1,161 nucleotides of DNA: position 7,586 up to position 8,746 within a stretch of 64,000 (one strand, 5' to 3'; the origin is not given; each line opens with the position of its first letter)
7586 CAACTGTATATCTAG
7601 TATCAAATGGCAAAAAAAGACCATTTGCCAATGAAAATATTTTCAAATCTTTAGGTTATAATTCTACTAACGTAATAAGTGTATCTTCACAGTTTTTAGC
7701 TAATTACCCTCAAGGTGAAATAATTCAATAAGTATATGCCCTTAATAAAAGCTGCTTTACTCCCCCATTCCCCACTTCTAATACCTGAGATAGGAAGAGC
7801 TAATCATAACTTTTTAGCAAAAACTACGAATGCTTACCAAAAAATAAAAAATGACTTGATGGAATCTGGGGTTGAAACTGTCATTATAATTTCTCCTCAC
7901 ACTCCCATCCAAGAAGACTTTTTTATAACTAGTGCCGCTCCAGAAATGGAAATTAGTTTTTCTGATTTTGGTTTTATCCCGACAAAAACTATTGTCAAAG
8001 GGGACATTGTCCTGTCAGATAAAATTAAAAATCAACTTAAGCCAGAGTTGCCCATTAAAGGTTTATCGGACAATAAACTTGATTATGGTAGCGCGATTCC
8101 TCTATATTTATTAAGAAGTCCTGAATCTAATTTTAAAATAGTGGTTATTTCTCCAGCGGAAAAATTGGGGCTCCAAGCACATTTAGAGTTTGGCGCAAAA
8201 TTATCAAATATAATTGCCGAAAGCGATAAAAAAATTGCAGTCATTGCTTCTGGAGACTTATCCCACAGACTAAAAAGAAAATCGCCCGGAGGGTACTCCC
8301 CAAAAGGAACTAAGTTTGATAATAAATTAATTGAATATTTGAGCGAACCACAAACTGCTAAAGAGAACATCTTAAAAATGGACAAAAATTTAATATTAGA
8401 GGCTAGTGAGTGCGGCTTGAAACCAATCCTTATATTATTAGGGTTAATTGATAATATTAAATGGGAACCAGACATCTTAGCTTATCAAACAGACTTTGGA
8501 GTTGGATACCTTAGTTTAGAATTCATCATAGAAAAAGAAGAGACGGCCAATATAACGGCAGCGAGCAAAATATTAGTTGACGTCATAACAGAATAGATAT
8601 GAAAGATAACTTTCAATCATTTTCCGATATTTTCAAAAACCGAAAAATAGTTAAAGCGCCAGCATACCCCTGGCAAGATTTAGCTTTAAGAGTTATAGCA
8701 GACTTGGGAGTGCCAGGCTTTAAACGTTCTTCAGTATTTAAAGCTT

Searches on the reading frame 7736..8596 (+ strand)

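Call 86: search_protein_families(library=pfam, proteins=[window:7736-8596:+], max_evalue=0.00001)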
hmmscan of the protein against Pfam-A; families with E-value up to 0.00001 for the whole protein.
window:7736-8596:+ (286 aa): 2 families
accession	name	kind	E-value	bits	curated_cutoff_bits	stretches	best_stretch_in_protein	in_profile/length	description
PF02900.23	LigB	-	3.5e-38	131.7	26.3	1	6-258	2-266/269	Catalytic LigB subunit of aromatic ring-opening dioxygenase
PF01875.22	Memo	-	1.5e-07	31.3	27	1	123-254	128-253/269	Memo-like protein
